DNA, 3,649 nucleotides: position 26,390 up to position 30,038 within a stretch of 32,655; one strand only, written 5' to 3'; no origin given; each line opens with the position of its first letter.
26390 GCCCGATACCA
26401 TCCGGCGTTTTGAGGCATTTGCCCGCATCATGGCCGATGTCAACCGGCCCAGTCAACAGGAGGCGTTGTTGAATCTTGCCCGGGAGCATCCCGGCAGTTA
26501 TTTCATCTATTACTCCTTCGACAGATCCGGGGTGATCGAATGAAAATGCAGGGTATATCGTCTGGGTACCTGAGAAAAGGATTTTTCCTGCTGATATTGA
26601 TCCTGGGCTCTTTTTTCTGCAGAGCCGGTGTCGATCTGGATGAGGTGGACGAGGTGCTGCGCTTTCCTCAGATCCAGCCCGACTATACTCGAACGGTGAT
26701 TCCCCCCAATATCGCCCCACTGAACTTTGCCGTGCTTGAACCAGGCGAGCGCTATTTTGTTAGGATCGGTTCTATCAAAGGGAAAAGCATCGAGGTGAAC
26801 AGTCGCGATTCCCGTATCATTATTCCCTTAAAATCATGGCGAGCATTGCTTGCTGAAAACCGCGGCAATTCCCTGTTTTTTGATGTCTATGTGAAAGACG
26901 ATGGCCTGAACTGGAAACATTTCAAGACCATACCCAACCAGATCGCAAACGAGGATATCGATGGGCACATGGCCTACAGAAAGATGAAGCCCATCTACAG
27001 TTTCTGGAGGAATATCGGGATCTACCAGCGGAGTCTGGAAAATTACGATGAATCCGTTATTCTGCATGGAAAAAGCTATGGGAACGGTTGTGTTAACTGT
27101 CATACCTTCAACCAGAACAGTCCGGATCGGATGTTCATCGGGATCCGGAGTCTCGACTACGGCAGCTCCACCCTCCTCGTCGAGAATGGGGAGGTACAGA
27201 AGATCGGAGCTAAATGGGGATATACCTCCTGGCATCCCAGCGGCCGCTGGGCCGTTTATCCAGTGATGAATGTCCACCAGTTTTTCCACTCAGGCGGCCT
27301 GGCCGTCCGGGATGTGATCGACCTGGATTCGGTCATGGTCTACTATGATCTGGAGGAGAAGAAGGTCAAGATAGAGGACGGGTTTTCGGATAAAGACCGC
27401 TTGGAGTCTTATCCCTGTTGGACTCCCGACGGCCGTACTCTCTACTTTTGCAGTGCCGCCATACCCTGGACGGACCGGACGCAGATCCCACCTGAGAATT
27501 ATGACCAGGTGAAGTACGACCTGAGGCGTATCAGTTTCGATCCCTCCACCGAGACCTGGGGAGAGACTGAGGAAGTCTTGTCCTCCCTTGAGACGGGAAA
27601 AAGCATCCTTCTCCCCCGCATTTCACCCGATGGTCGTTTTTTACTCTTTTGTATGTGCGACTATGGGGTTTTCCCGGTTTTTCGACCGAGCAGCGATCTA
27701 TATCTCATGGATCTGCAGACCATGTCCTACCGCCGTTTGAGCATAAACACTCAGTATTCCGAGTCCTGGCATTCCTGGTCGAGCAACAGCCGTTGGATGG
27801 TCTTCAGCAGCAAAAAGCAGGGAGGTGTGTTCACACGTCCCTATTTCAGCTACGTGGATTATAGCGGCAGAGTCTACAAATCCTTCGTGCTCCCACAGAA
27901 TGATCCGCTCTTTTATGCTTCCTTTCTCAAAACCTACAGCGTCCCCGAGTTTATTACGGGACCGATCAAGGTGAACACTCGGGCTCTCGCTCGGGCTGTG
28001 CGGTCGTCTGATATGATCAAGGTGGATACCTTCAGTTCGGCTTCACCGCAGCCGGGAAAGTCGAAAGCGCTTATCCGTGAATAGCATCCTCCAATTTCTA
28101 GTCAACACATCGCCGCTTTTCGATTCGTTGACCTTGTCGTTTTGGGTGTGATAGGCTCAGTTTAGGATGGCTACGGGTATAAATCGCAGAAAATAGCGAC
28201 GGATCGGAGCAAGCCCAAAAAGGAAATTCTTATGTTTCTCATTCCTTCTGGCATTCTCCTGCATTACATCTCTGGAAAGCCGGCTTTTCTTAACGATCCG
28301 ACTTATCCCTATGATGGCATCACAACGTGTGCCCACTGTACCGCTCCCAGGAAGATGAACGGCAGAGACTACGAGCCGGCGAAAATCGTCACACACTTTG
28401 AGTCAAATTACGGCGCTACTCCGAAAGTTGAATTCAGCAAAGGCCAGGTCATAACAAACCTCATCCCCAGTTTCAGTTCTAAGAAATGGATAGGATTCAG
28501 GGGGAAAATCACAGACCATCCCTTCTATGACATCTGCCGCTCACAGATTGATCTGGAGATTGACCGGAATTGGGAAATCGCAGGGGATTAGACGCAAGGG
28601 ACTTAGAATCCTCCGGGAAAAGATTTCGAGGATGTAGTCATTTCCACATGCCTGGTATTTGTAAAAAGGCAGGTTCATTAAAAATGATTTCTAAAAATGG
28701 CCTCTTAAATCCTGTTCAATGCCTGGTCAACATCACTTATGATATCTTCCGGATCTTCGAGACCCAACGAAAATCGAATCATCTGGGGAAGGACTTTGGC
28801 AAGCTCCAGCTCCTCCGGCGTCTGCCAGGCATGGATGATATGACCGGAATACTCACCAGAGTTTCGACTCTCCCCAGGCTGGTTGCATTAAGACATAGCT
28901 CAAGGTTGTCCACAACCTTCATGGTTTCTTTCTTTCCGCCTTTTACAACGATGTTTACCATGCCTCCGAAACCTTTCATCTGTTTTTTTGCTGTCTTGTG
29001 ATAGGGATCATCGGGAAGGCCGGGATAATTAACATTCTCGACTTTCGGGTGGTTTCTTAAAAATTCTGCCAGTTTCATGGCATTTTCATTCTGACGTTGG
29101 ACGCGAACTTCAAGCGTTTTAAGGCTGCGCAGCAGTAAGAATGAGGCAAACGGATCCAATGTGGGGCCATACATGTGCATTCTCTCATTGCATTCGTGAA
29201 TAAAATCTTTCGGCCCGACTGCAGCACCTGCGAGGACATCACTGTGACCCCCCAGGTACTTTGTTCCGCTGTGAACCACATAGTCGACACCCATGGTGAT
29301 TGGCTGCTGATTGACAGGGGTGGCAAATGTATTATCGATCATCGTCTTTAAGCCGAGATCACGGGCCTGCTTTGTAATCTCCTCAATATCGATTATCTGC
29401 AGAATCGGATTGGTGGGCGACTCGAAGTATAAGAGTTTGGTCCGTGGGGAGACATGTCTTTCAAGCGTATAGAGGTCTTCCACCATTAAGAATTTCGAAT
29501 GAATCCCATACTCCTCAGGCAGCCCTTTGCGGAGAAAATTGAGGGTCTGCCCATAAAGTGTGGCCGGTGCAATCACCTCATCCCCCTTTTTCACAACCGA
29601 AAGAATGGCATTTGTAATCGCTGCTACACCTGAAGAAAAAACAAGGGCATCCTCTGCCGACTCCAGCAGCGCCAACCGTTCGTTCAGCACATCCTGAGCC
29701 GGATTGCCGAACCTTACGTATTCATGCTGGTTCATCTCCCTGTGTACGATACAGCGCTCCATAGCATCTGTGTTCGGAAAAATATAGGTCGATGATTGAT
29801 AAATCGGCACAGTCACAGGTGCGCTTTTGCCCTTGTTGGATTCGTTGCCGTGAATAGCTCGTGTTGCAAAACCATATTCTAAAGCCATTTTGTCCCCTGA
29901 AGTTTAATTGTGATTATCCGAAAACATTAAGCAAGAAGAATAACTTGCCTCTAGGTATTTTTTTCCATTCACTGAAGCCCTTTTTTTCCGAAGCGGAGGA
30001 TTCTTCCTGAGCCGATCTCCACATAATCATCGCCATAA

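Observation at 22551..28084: Coupled pair: a 1330-aa FtsX-like fusion lacking both ATPase-coupling motifs, plus an exported CXXCH beta-propeller protein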

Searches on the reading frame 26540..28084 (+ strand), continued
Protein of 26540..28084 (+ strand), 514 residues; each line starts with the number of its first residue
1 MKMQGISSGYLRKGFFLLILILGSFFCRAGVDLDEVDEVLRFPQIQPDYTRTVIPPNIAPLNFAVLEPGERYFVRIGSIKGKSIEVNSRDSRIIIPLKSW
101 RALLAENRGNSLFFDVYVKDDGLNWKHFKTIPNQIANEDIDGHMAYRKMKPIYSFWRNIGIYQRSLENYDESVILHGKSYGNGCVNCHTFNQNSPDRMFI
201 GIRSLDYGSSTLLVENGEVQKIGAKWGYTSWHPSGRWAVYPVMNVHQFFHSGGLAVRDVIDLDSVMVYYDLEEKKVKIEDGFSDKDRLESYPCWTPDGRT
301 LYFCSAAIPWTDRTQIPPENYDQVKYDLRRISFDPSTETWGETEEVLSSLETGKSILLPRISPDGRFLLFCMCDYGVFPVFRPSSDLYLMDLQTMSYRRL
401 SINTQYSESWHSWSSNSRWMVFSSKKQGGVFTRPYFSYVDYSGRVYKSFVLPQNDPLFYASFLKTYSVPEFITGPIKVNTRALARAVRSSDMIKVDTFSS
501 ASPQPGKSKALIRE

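Call 34: fold_search(model_id=the predicted structure, library=pdb)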
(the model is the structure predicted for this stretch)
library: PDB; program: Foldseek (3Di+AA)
matches with E <= 10: 1848; with E <= 0.001: 257
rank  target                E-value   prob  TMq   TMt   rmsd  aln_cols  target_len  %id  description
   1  9gne_A                1.4e-09  1.00  0.34  0.27  14.2       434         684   13  CryoEM structure of mammalian AAP in complex with acetyl-alanyl-chloromethylketone (released 2025-10-22)
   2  7px8_A                2.6e-09  1.00  0.33  0.25  15.6       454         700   13  CryoEM structure of mammalian acylaminoacyl-peptidase (released 2022-05-25)
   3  9gou_A                2.9e-09  1.00  0.34  0.26  14.1       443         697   12  Cryo-EM structure of acylaminoacyl-peptidase in complex with dichlorvos (released 2025-10-22)
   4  7px8_C                3.6e-09  1.00  0.34  0.26  14.3       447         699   12  CryoEM structure of mammalian acylaminoacyl-peptidase (released 2022-05-25)
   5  7qun_B                4.4e-09  1.00  0.34  0.26  14.5       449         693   13  CryoEM structure of mammalian AAP in complex with Meropenem (released 2022-11-16)
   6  8wt1_F                6.0e-09  1.00  0.34  0.27  13.2       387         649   12  Crystal structure of S9 carboxypeptidase from Geobacillus sterothermophilus (released 2024-03-13)
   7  5kjb_A                9.7e-09  1.00  0.33  0.35  15.3       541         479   10  Synechocystis apocarotenoid oxygenase (ACO) mutant - Glu150Asp (released 2016-08-03)
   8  3c5m_A                1.2e-08  1.00  0.33  0.42   8.4       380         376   14  Crystal structure of oligogalacturonate lyase (VPA0088) from Vibrio parahaemolyticus. Northeast Structural Genomics Co (released 2008-02-26)
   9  9bfu_A                1.9e-08  1.00  0.36  0.14  11.1       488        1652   10  Cryo-EM structure of Sevenless extracellular domain (composite map of the dimer, pH 4.6) (released 2025-01-29)
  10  8wt1_A                2.0e-08  1.00  0.35  0.28  12.3       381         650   12  Crystal structure of S9 carboxypeptidase from Geobacillus sterothermophilus (released 2024-03-13)
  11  3c5m_B                3.5e-08  1.00  0.32  0.42  10.5       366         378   14  Crystal structure of oligogalacturonate lyase (VPA0088) from Vibrio parahaemolyticus. Northeast Structural Genomics Co (released 2008-02-26)
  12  9n73_LO               6.9e-08  1.00  0.19  0.13  22.4       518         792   10  SSU processome maturation and disassembly, State G (released 2025-10-29)
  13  9bfp_A                7.3e-08  1.00  0.32  0.17  18.1       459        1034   11  Cryo-EM structure of Sevenless extracellular domain (monomer) (released 2025-01-29)
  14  8itf_B                8.1e-08  1.00  0.27  0.39  27.6       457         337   12  Cryo-EM structure of the DMCHA-bound mTAAR9-Gs complex (released 2023-05-31)
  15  3pe7                  8.5e-08  1.00  0.33  0.43  13.1       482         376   12  Oligogalacturonate lyase in complex with manganese (released 2010-11-03)
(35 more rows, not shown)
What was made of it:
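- Closest known: Haem-c plus beta-propeller redox enzymes. Same: The hydrazine synthase beta subunit and thiocyanate dehydrogenase appear among the weak fold matches (call 34).
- The fold search returns generic propellers (call 34).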

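Call 39: list_cluster_members(proteins=[P0001, P0003, window:26540-28084:+, P0241, window:4732-6000:-])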
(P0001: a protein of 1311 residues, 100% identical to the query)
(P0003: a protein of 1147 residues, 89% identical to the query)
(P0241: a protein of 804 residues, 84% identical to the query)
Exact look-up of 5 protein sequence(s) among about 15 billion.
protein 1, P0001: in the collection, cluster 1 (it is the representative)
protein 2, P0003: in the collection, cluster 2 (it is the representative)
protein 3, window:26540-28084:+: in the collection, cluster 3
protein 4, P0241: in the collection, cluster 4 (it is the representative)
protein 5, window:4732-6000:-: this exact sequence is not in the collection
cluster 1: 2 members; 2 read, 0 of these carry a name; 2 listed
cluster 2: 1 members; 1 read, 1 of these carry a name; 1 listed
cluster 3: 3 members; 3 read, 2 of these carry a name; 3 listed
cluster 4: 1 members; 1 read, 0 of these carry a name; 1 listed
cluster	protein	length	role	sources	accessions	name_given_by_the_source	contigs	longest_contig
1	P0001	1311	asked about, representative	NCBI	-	-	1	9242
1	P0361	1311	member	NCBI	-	-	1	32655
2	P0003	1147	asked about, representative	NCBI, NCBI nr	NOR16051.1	MAG: hypothetical protein GQ544_10115, partial [Candidatus Aminicenantes bacterium] | hypothetical protein [Candidatus Aminicenantes bacterium]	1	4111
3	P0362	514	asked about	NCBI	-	-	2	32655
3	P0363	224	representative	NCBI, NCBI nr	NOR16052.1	MAG: hypothetical protein GQ544_10120, partial [Candidatus Aminicenantes bacterium] | hypothetical protein [Candidatus Aminicenantes bacterium]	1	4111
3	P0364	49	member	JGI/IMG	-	hypothetical protein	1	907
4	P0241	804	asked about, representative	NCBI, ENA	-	-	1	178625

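Call 52: search_protein_families(library=pfam, proteins=[L055:5302-7602:-, L055:2570-4963:-, L081:4834-7302:-, L059:11796-14102:+], max_evalue=0.1)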
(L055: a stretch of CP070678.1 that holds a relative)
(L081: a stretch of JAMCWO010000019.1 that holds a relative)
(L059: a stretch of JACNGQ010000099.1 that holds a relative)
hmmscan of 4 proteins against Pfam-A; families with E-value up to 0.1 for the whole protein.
L055:5302-7602:- (766 aa): 25 families
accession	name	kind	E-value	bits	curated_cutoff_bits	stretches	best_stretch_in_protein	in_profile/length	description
PF00515.34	TPR_1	-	2.7e-29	100.2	27.8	3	640-671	2-33/34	Tetratricopeptide repeat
PF07719.23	TPR_2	-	2.7e-28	96.1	27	3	642-671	4-33/34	Tetratricopeptide repeat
PF13414.12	TPR_11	-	1.2e-27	95.7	26.8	3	536-575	1-40/42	TPR repeat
PF13181.12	TPR_8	-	3.2e-24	83.4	25.7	3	640-671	2-33/34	Tetratricopeptide repeat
PF13432.12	TPR_16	-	1.4e-19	70.6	32.7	3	643-705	1-63/65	Tetratricopeptide repeat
PF13431.12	TPR_17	-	5.5e-19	67.2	24.4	3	586-618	1-33/34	Tetratricopeptide repeat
PF07676.18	PD40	-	2.5e-17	62.8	20.9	3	449-473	6-30/38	WD40-like Beta Propeller Repeat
PF14559.12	TPR_19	-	8.4e-16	58.5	25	3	649-709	1-62/68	Tetratricopeptide repeat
PF13428.12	TPR_14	-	3.8e-15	55.3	23.5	3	535-570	7-42/44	Tetratricopeptide repeat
PF13424.12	TPR_12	-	5.1e-14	52.7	30.1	2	599-669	4-75/77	Tetratricopeptide repeat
PF13174.12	TPR_6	-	5.2e-07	30.3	26.3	0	674-704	1-31/33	Tetratricopeptide repeat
PF23914.1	TPR_CcmH_CycH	-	1.4e-05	25.4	42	0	617-702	62-150/158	Cytochrome c-type biogenesis protein H TPR domain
PF13176.12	TPR_7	-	3.4e-05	24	27.9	0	643-673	3-35/36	Tetratricopeptide repeat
PF00400.38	WD40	-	0.00039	21.3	27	0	267-285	19-37/39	WD domain, G-beta repeat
PF24575.1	TPR_Slam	-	0.00051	20.9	35.2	0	641-692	49-100/104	Surface lipoprotein assembly modifier, N-terminal TPR repeats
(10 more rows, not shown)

L055:2570-4963:- (797 aa): 43 families (the best 25 are shown)
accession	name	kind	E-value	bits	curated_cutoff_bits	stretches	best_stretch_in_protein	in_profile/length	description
PF07719.23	TPR_2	-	3.1e-50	164.6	27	6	561-594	1-34/34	Tetratricopeptide repeat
PF13414.12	TPR_11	-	7e-48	160.5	26.8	6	570-609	3-42/42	TPR repeat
PF00515.34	TPR_1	-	6.4e-47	156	27.8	6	561-594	1-34/34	Tetratricopeptide repeat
PF13431.12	TPR_17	-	2.3e-41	137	24.4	5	550-581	2-33/34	Tetratricopeptide repeat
PF14559.12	TPR_19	-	2.3e-36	124.4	25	6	539-598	3-62/68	Tetratricopeptide repeat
PF13181.12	TPR_8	-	9.4e-33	110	25.7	3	561-594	1-34/34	Tetratricopeptide repeat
PF13432.12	TPR_16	-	1.8e-30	105.4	32.7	5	531-595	1-65/65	Tetratricopeptide repeat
PF13428.12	TPR_14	-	2.3e-29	99.3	23.5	5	567-604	7-44/44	Tetratricopeptide repeat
PF13424.12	TPR_12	-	1.3e-21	77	30.1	4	538-591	14-75/77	Tetratricopeptide repeat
PF07676.18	PD40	-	1.9e-19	69.5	20.9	3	447-471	6-30/38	WD40-like Beta Propeller Repeat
PF13371.12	TPR_9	-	2.3e-19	69.6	35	3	538-598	6-66/73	Tetratricopeptide repeat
PF12895.13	ANAPC3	-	4e-19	69.1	27.2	3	541-617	3-78/82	Anaphase-promoting complex, cyclosome, subunit 3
PF23914.1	TPR_CcmH_CycH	-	2.4e-17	63.6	42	2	541-624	64-150/158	Cytochrome c-type biogenesis protein H TPR domain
PF13174.12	TPR_6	-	3e-17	62.4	26.3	1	596-628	1-33/33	Tetratricopeptide repeat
PF14561.12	TPR_20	-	3.6e-16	59.7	25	2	548-596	9-57/90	Tetratricopeptide repeat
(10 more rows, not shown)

L081:4834-7302:- (822 aa): 34 families (the best 25 are shown)
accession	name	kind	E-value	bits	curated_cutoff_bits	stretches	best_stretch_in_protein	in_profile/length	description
PF00515.34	TPR_1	-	2.4e-32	109.9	27.8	6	669-699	3-33/34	Tetratricopeptide repeat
PF07719.23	TPR_2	-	1e-31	106.8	27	6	565-597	1-33/34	Tetratricopeptide repeat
PF13414.12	TPR_11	-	1e-28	99.1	26.8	5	606-645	1-40/42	TPR repeat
PF13431.12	TPR_17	-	5.7e-28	95.3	24.4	5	555-585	3-33/34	Tetratricopeptide repeat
PF13432.12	TPR_16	-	3.4e-23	82.2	32.7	6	605-655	3-52/65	Tetratricopeptide repeat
PF13428.12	TPR_14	-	1e-20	72.6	23.5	4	736-777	2-43/44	Tetratricopeptide repeat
PF13181.12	TPR_8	-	4.1e-19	67.5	25.7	2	669-699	3-33/34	Tetratricopeptide repeat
PF14559.12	TPR_19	-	8.2e-19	68.1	25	6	577-631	3-57/68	Tetratricopeptide repeat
PF07676.18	PD40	-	1.7e-18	66.5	20.9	3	404-425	8-30/38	WD40-like Beta Propeller Repeat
PF13424.12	TPR_12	-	1.4e-16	60.9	30.1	4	738-800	6-76/77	Tetratricopeptide repeat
PF23914.1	TPR_CcmH_CycH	-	7e-15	55.7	42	3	555-666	40-154/158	Cytochrome c-type biogenesis protein H TPR domain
PF14561.12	TPR_20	-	9.5e-14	51.9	25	2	717-765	4-52/90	Tetratricopeptide repeat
PF12895.13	ANAPC3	-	7e-13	49.1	27.2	3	738-795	26-82/82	Anaphase-promoting complex, cyclosome, subunit 3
PF13371.12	TPR_9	-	1.4e-12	47.9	35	2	743-800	3-60/73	Tetratricopeptide repeat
PF13174.12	TPR_6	-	8.8e-11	42.2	26.3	0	737-766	2-31/33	Tetratricopeptide repeat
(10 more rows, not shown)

L059:11796-14102:+ (768 aa): 26 families (the best 25 are shown)
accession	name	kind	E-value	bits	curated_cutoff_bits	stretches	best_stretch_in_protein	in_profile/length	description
PF07719.23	TPR_2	-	3.1e-27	92.9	27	3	536-564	6-34/34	Tetratricopeptide repeat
PF00515.34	TPR_1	-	6.1e-27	92.7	27.8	3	675-707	1-33/34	Tetratricopeptide repeat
PF13414.12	TPR_11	-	4e-26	90.9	26.8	4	538-577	1-40/42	TPR repeat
PF14559.12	TPR_19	-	3.2e-19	69.5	25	4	583-632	8-57/68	Tetratricopeptide repeat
PF13181.12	TPR_8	-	1.5e-17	62.6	25.7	1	534-564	4-34/34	Tetratricopeptide repeat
PF07676.18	PD40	-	3.2e-17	62.4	20.9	2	330-344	13-27/38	WD40-like Beta Propeller Repeat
PF13431.12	TPR_17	-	1.6e-16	59.6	24.4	2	588-620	1-33/34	Tetratricopeptide repeat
PF13432.12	TPR_16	-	2e-16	60.5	32.7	3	536-600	2-65/65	Tetratricopeptide repeat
PF13428.12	TPR_14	-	2.9e-16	58.8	23.5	2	537-572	7-42/44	Tetratricopeptide repeat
PF13424.12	TPR_12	-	8e-14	52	30.1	2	601-667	4-71/77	Tetratricopeptide repeat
PF13174.12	TPR_6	-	1.9e-13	50.5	26.3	1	533-563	2-32/33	Tetratricopeptide repeat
PF23914.1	TPR_CcmH_CycH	-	3.2e-09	37.3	42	1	542-632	61-153/158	Cytochrome c-type biogenesis protein H TPR domain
PF12895.13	ANAPC3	-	6.6e-09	36.4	27.2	2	656-732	4-76/82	Anaphase-promoting complex, cyclosome, subunit 3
PF25063.1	ARM_TT21_C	-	6.7e-07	29.8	35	1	533-632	97-196/209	Tetratricopeptide repeat protein 21 C-terminal ARM domain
PF13371.12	TPR_9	-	8.9e-07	29.3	35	1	581-635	10-64/73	Tetratricopeptide repeat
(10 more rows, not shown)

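Call 57: search_protein_families(library=pfam, proteins=[L033:3949-6678:-, L040:4596-7991:+, L024:8194-9765:-, L035:11446-12885:+, L004:10143-11252:+, L060:6928-8112:+, L075:5578-7542:-], max_evalue=0.001)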
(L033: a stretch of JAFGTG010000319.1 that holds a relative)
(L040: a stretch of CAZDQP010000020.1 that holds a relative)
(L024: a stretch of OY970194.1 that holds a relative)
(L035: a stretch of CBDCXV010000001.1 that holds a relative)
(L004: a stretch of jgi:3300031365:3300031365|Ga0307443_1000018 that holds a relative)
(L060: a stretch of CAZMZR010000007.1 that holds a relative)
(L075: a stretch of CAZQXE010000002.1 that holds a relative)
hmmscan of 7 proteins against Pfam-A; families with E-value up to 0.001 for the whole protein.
L033:3949-6678:- (909 aa): 1 family
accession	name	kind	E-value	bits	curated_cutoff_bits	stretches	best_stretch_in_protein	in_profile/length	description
PF13385.13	Laminin_G_3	-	3.5e-20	73.1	27.6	1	79-221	7-150/151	Concanavalin A-like lectin/glucanases superfamily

L040:4596-7991:+ (1131 aa): 5 families
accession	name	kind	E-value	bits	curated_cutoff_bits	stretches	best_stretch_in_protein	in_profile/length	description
PF13385.13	Laminin_G_3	-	1.4e-23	84.2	27.6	1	963-1123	7-151/151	Concanavalin A-like lectin/glucanases superfamily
PF19190.6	BACON_2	-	1.2e-18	67.3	25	2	767-840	3-75/94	Viral BACON domain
PF13229.12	Beta_helix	-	7.7e-17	61.8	25.9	3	104-235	30-141/158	Right handed beta helix region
PF22076.2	Cep192_D6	-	2.8e-07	31.1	35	0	777-861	15-88/101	Cep192 domain 6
PF02415.23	Chlam_PMP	-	0.00011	22.6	20.6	0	173-191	1-18/19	Chlamydia polymorphic membrane protein (Chlamydia_PMP) repeat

L024:8194-9765:- (523 aa): 3 families
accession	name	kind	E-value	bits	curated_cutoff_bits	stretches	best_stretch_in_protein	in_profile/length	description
PF00884.28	Sulfatase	-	5e-39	134.8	25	1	49-334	2-300/301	Sulfatase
PF16347.10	SGSH_C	-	2.5e-17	63.9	29.3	1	287-384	6-104/154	N-sulphoglucosamine sulphohydrolase, C-terminal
PF01663.27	Phosphodiest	-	4.2e-07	30.3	23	1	73-284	19-222/342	Type I phosphodiesterase / nucleotide pyrophosphatase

L035:11446-12885:+ (479 aa): 3 families
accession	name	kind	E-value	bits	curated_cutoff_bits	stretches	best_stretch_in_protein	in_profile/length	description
PF00884.28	Sulfatase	-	1.3e-40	140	25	1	61-363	1-300/301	Sulfatase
PF01663.27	Phosphodiest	-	4.5e-11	43.4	23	2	274-307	187-220/342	Type I phosphodiesterase / nucleotide pyrophosphatase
PF16347.10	SGSH_C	-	2.7e-08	34.6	29.3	1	311-436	1-136/154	N-sulphoglucosamine sulphohydrolase, C-terminal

L004:10143-11252:+ (369 aa): 1 family
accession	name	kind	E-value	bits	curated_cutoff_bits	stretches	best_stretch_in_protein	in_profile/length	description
PF01042.26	Ribonuc_L-PSP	-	6.4e-17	62.1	27.3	1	263-366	16-121/121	Endoribonuclease L-PSP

L060:6928-8112:+ (394 aa): 1 family
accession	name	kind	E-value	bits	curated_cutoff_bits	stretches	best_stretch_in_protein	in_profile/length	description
PF01042.26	Ribonuc_L-PSP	-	7.1e-13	49.1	27.3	2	292-349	17-74/121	Endoribonuclease L-PSP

L075:5578-7542:- (654 aa): 2 families
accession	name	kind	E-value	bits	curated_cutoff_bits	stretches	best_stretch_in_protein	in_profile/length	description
PF13174.12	TPR_6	-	1.2e-08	35.4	26.3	1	67-94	1-28/33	Tetratricopeptide repeat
PF13432.12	TPR_16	-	0.00014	22.6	32.7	1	42-95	11-60/65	Tetratricopeptide repeat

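Call 58: search_protein_families(library=ncbifam, proteins=[L004:10143-11252:+, L060:6928-8112:+], max_evalue=0.01)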
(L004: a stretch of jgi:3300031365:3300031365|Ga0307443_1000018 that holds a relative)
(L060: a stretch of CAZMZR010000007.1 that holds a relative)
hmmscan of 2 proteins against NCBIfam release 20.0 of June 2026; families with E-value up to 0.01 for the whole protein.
L004:10143-11252:+ (369 aa): 3 families
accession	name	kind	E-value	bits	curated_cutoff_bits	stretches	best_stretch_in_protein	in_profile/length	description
TIGR00004.1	TIGR00004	subfamily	5.4e-10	39.5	106.25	1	268-328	22-83/125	Rid family detoxifying hydrolase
TIGR04444.1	chori_FkbO_Hyg5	subfamily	9e-10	38.3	325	1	178-323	116-258/311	FkbO/Hyg5 family chorismatase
TIGR03610.1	RutC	equivalog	0.00015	21.9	169.1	1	266-316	22-72/127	pyrimidine utilization protein C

L060:6928-8112:+ (394 aa): 3 families
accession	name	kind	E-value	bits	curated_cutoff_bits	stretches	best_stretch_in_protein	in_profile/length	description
TIGR04444.1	chori_FkbO_Hyg5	subfamily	2e-12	47.1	325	1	169-386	78-309/311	FkbO/Hyg5 family chorismatase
TIGR00004.1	TIGR00004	subfamily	6.2e-10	39.4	106.25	2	292-348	22-79/125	Rid family detoxifying hydrolase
TIGR03610.1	RutC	equivalog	0.00013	22.1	169.1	0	292-343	24-75/127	pyrimidine utilization protein C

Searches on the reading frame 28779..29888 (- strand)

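Call 3: search_protein_families(library=pfam, proteins=[window:28779-29888:-], max_evalue=0.01)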
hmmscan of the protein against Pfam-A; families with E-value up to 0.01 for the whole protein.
window:28779-29888:- (369 aa): 7 families
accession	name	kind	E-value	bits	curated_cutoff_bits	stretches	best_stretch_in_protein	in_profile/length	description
PF01053.26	Cys_Met_Meta_PP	-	2.8e-115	385.3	27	1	9-352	2-341/381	Cys/Met metabolism PLP-dependent enzyme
PF06838.17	Met_gamma_lyase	-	1.6e-07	30.7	24.2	1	61-276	53-289/405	Methionine gamma-lyase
PF00155.27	Aminotran_1_2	-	3e-07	30.4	19.7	1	54-196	32-196/361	Aminotransferase class I and II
PF01212.27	Beta_elim_lyase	-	3.8e-05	23.6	27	1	41-282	12-270/288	Beta-eliminating lyase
PF00266.25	Aminotran_5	-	0.00013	21.5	21.5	1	81-213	63-204/371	Aminotransferase class-V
PF03841.19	SelA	-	0.0012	18.4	22.8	0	189-234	192-234/367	L-seryl-tRNA selenium transferase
PF01041.23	DegT_DnrJ_EryC1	-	0.0016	18.2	19.8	0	54-186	16-146/360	DegT/DnrJ/EryC1/StrS aminotransferase family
